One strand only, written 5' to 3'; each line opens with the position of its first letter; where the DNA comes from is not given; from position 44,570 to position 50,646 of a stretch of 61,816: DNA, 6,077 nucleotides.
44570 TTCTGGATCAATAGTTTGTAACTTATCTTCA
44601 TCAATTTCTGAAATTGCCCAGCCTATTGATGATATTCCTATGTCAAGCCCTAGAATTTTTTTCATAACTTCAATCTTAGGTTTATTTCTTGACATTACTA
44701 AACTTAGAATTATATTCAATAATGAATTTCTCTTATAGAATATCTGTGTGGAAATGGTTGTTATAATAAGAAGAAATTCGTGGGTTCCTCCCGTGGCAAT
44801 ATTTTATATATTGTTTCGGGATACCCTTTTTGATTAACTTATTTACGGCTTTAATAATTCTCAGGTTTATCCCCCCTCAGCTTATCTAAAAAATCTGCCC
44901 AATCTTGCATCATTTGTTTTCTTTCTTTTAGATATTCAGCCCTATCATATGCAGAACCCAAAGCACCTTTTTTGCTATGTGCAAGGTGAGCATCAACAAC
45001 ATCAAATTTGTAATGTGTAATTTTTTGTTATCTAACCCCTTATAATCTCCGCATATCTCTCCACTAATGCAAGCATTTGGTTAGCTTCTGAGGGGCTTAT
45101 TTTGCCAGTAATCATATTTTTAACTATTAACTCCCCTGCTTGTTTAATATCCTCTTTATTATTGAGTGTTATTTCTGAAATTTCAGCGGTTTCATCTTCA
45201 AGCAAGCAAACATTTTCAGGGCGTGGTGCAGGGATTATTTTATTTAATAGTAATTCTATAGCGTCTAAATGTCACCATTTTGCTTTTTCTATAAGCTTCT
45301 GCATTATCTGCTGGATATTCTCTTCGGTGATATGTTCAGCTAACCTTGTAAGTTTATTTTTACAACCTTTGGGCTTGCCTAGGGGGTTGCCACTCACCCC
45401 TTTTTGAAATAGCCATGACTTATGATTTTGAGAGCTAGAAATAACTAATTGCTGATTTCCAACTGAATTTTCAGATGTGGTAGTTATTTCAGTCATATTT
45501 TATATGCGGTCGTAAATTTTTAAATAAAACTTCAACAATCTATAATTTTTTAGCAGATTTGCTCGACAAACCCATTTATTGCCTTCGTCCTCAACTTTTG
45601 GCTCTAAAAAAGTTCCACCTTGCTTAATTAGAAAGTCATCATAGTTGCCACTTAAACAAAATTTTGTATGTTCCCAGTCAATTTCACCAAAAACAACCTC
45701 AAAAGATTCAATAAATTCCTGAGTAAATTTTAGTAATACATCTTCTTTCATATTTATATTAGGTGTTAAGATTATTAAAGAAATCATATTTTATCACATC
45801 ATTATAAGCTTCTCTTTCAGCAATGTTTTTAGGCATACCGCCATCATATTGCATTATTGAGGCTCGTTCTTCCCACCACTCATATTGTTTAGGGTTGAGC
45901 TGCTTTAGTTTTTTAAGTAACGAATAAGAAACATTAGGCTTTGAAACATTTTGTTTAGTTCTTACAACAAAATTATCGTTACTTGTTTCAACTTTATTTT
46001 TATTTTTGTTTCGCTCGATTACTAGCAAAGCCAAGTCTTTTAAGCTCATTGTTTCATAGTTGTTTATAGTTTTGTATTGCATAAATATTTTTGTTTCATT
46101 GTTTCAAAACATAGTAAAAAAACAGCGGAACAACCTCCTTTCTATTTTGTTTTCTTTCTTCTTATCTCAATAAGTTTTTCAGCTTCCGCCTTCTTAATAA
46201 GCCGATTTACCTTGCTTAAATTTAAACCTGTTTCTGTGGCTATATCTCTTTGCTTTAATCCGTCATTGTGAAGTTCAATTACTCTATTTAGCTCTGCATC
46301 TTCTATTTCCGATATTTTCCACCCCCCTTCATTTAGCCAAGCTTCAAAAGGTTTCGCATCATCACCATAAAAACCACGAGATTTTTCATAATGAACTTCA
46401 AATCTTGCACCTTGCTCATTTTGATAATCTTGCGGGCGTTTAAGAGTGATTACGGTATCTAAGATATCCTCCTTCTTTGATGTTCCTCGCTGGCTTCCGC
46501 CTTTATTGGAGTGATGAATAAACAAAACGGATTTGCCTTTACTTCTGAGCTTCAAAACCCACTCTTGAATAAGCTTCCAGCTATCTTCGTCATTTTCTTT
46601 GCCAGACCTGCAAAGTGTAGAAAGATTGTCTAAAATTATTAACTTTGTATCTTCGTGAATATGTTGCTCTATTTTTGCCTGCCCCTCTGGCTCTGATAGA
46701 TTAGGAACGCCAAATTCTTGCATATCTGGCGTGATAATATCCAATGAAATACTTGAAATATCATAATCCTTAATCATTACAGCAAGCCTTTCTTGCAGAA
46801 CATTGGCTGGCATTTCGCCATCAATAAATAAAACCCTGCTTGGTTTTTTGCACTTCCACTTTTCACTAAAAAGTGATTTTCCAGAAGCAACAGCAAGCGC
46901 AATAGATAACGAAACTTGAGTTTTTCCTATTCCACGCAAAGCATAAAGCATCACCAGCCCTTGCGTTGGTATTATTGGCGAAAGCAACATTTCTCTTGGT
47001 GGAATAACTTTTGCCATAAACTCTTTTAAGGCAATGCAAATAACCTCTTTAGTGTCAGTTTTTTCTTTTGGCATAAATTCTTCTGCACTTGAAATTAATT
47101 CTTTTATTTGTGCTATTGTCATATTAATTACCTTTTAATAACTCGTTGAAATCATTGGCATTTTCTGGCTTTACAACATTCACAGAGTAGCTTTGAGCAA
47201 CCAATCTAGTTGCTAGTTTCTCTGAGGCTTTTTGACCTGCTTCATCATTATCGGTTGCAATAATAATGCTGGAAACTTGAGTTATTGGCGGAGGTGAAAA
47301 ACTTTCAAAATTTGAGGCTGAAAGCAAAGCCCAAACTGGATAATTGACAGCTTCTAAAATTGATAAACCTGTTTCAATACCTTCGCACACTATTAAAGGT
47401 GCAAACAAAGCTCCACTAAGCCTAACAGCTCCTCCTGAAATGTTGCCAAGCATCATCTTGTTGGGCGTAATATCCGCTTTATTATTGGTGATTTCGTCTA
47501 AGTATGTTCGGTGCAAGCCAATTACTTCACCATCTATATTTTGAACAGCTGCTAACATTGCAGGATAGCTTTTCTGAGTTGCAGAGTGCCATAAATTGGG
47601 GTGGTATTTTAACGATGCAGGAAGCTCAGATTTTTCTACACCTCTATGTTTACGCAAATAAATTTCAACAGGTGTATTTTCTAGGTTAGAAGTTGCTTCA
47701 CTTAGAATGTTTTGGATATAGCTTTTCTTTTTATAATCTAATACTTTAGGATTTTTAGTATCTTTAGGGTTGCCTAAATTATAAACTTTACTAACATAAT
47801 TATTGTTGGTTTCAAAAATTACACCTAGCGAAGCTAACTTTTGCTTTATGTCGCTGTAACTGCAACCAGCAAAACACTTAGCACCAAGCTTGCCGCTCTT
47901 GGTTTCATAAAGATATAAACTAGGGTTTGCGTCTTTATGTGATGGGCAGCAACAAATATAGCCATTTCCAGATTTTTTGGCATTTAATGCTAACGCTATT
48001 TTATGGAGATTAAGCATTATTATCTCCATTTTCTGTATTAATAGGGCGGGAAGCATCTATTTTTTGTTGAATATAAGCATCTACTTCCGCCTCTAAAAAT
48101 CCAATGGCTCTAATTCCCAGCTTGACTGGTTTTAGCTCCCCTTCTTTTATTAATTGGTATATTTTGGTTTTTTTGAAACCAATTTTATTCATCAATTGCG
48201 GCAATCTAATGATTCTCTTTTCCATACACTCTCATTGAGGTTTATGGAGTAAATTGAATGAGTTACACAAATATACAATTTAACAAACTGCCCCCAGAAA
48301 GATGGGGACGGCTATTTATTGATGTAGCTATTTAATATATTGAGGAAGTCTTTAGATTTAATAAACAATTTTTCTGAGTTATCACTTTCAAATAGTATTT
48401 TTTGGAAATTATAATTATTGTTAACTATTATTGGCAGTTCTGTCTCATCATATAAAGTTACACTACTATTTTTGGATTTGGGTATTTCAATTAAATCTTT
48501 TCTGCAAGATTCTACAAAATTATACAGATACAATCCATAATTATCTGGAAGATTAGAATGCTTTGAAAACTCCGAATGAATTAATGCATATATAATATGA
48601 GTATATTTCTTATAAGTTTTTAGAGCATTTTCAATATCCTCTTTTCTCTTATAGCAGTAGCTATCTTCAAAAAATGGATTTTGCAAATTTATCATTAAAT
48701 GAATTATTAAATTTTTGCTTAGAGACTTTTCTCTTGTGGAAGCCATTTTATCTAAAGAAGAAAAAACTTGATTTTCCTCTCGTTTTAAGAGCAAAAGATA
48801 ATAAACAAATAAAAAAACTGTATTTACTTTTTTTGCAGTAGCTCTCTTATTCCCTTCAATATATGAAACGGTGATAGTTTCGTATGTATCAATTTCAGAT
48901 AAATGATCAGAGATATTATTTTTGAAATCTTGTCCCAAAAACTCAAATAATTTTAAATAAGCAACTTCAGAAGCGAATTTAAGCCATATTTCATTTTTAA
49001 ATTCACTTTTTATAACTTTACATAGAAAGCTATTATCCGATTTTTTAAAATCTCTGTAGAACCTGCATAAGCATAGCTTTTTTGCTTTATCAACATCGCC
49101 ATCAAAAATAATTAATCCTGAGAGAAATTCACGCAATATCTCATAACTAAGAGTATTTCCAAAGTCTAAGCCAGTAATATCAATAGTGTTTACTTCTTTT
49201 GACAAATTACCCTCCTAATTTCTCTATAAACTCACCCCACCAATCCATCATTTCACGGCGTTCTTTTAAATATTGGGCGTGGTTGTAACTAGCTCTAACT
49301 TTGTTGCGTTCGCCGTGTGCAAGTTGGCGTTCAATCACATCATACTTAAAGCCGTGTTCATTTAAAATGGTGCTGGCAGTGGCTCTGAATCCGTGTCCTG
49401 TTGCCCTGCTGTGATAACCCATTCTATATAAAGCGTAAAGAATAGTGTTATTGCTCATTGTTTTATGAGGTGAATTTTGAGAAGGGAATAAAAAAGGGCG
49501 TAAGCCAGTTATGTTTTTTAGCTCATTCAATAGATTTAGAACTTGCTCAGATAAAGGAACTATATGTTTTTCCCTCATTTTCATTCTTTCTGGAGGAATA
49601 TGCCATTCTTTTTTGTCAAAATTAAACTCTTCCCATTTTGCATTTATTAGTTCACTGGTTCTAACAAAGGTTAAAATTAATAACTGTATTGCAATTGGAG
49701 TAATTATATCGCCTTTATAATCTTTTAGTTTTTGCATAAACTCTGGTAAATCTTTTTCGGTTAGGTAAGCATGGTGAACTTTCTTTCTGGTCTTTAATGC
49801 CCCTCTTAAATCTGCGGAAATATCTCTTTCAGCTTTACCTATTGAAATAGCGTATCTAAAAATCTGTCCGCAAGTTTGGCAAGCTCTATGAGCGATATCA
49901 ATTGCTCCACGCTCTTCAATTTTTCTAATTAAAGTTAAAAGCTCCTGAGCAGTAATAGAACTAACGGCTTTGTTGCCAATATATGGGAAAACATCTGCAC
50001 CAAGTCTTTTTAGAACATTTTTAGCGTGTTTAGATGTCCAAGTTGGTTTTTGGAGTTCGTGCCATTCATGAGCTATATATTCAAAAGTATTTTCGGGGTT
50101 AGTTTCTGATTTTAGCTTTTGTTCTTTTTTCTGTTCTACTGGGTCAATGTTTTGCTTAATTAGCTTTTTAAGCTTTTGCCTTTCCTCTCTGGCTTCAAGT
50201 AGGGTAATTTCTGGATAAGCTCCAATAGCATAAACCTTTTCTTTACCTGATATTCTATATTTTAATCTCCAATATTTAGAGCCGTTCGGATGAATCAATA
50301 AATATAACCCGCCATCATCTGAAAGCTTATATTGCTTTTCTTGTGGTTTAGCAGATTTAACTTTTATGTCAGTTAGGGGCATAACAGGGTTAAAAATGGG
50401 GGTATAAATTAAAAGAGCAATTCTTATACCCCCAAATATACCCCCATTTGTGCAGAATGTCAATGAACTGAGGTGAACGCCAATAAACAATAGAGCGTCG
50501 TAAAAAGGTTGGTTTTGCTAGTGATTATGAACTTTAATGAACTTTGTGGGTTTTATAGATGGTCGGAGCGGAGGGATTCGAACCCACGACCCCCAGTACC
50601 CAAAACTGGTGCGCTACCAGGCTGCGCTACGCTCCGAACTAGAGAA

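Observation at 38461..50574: Complete type II-C CRISPR-Cas9 locus carried inside a ~12.1-kb tRNA-Pro integrative island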

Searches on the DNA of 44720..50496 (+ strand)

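Call 31: search_dna_similar(query=window:44720-50496:+, collection=plasmids, mode=distant, max_rows=15)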
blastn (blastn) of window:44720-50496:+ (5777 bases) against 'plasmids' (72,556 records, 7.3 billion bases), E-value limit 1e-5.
Records with a match: 2; places in all: 2; records where one place covers at least 80% of the query: 0.
Best place of each record, by identity: 60-80% 2.
By first word of the organism name: Escherichia 2.
By predicted mobility (MOB-suite, as given by PLSDB): non-mobilizable 2.
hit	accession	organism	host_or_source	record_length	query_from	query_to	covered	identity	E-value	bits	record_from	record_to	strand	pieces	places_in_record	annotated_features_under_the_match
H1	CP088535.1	Escherichia coli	Homo sapiens,blood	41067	5503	5667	3%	69.7%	3e-9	73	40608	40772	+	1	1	tyrosine-type recombinase/integrase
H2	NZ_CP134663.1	Escherichia coli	Larus michahellis,bacteria,cloaca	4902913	5503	5667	3%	69.7%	3e-9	73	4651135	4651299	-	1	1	none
